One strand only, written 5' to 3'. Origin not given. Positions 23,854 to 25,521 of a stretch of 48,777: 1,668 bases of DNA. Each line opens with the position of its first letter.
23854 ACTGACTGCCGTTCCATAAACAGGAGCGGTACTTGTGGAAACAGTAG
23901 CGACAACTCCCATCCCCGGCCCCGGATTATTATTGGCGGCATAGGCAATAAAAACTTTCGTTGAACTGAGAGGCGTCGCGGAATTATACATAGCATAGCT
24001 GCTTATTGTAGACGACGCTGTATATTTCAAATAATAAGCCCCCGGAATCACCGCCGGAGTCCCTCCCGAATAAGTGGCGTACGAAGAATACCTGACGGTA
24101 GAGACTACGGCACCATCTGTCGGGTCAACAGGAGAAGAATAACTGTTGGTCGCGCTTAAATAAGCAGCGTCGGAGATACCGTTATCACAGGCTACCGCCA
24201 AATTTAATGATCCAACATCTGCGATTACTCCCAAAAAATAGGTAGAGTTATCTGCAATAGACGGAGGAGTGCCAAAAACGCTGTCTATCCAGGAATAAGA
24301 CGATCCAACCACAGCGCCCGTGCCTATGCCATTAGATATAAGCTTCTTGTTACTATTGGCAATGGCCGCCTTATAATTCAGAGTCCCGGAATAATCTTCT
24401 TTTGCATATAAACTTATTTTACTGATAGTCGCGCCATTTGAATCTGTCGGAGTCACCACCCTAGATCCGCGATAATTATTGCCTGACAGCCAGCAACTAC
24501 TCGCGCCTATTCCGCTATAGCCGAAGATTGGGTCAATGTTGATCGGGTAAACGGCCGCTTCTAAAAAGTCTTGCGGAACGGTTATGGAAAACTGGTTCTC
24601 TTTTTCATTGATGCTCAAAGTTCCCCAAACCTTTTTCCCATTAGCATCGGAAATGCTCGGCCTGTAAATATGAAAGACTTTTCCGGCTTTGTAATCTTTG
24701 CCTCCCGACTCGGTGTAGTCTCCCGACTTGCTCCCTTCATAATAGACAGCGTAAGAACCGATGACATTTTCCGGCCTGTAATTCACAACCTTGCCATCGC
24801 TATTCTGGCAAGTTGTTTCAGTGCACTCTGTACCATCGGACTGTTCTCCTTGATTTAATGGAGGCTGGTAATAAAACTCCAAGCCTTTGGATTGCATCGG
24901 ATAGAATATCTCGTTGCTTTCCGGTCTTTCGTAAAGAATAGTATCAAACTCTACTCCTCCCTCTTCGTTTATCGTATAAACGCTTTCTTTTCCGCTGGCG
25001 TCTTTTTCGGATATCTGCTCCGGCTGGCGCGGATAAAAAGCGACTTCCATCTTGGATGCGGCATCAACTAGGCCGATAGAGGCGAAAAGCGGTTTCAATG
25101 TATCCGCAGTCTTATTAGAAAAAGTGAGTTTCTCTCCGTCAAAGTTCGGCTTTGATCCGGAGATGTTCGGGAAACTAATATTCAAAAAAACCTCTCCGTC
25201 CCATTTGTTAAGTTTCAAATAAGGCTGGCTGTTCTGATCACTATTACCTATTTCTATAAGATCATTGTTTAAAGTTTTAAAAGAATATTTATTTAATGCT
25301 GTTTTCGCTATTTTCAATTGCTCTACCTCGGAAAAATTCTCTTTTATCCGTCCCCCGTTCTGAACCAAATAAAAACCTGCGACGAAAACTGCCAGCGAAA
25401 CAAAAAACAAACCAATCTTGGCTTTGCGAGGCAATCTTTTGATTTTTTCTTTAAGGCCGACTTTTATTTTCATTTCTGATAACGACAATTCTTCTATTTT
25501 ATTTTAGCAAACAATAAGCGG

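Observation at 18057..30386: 12-kb locus of giant shuffled-module surface proteins with no enzymatic or transport partner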

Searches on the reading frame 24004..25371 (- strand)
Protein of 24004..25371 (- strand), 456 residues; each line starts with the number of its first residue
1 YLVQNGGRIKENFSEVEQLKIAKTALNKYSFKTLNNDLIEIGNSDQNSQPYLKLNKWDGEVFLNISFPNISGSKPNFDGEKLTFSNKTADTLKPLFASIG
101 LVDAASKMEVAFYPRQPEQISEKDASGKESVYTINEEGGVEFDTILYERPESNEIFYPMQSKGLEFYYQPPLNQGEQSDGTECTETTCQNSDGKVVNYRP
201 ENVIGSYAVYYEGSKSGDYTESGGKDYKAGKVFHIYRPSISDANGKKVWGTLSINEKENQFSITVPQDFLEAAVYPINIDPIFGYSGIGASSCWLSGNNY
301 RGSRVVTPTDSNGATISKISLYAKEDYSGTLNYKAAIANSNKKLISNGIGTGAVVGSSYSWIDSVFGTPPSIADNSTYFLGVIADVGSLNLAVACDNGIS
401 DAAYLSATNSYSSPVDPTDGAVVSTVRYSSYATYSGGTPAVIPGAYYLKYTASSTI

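Call 59: predict_structure(alignment_id=A2)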
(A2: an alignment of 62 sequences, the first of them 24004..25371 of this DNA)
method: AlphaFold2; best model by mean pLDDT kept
length: 456 residues; sequences in the alignment: 62
mean_pLDDT: 84.5   pTM: 0.64
mean pLDDT of the five models: 84.5, 84.4, 83.6, 83.3, 82.0
residues with pLDDT >= 90: 249; 70-90: 139; 50-70: 33; < 50: 35
segments of 3 or more residues with pLDDT < 50: 1-7, 215-218, 221-227, 440-456
pLDDT, mean of each block of 10 residues (from residue 1): 49 88 94 95 88 93 94 86 82 67 79 91 82 89 92 94 93 84 92 89 91 59 50 93 87 93 94 77 82 92 87 88 88 96 97 93 95 93 83 87 90 94 84 73 39 43
secondary structure, 60 per line:
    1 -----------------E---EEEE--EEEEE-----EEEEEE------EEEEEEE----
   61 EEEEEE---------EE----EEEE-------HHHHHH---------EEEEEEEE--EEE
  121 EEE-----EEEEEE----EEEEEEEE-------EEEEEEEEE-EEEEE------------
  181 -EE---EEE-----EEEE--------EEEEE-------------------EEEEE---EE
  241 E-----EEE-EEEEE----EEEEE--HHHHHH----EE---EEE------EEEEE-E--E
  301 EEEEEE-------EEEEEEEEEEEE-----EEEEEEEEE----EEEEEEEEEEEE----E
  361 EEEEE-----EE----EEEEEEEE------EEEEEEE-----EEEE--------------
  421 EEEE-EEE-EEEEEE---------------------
elements in order: E22-25 E28-32 E38-43 E50-56 E61-66 E82-85 H93-98 E108-115 E118-123 E129-134 E139-146 E154-162 E164-168 E187-189 E195-198 E207-211 E231-235 E239-241 E247-249 E251-255 E260-264 H267-272 E282-284 E291-295 E300-306 E314-325 E331-339 E344-355 E360-365 E377-384 E391-397 E403-406 E421-424 E426-428 E430-435

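Call 63: fold_search(model_id=the predicted structure, library=pdb)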
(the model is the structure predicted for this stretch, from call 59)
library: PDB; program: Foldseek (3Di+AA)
matches with E <= 10: 966; with E <= 0.001: 8
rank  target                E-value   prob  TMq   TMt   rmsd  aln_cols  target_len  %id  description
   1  4d59_A                9.7e-05  1.00  0.26  0.29  15.5       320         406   10  Clostridial Cysteine protease Cwp84 C116A after propeptide cleavage (released 2015-03-04)
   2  8hcj_A                2.1e-04  0.54  0.14  0.14  21.8       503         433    9  Structure of GH43 family enzyme, Xylan 1, 4 Beta- xylosidase from pseudopedobacter saltans (released 2023-11-15)
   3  8hcj_C                2.3e-04  0.54  0.16  0.16  23.1       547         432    8  Structure of GH43 family enzyme, Xylan 1, 4 Beta- xylosidase from pseudopedobacter saltans (released 2023-11-15)
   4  9h6g_A                3.7e-04  0.57  0.12  0.07  28.0       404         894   11  Inactive Bacteroides ovatus GH98 endoxylanase E361A in complex with arabino-xylooligosaccharide (released 2025-11-05)
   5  9jwb_Z                3.9e-04  1.00  0.24  0.50   4.5       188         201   15  Cyanophage A4 capsid asymmetric unit (released 2025-04-09)
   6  1w99                  5.3e-04  0.66  0.17  0.14  20.5       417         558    9  Mosquito-larvicidal toxin Cry4Ba from Bacillus thuringiensis ssp. Israelensis (released 2005-04-11)
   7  4ci7_B                5.6e-04  1.00  0.25  0.25  15.3       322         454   10  The crystal structure of the cysteine protease and lectin-like domains of Cwp84, a surface layer associated protein of (released 2014-05-14)
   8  4zel_A                7.6e-04  0.57  0.17  0.15  26.7       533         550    7  Human dopamine beta-hydroxylase (released 2016-04-20)
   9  4zel_B                1.1e-03  0.66  0.21  0.18  23.8       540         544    8  Human dopamine beta-hydroxylase (released 2016-04-20)
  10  9eui_Q                1.3e-03  0.77  0.23  0.12  39.4       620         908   11  Cryo-EM structure of Staphylococcus aureus bacteriophage phi812 baseplate in the post-contraction state - complete (released 2025-04-09)
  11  4ci7_A                1.5e-03  1.00  0.25  0.25  16.0       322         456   10  The crystal structure of the cysteine protease and lectin-like domains of Cwp84, a surface layer associated protein of (released 2014-05-14)
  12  9d93_Pa               1.6e-03  1.00  0.24  0.18   6.0       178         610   12  Mycobacteriophage Bxb1 tail tip - Composite map and model (released 2024-09-25)
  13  3no8_A                2.2e-03  0.99  0.17  0.42  12.8       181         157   12  Crystal structure of the PHR domain from human BTBD2 Protein (released 2010-08-25)
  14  2zs6_B                3.6e-03  0.18  0.12  0.13  27.9       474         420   11  HA3 subcomponent of botulinum type C progenitor toxin (released 2008-09-16)
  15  8w7n                  5.1e-03  0.41  0.16  0.08  18.7       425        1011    9  Crystal structure of the in-cell Cry1Aa purified from Bacillus thuringiensis (released 2024-03-06)
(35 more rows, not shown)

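Call 77: search_solved_structures(query=A2, max_evalue=1)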
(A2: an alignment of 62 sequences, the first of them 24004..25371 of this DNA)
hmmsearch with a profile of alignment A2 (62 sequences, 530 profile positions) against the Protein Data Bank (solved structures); distinct sequences matched with E-value up to 1: 0.
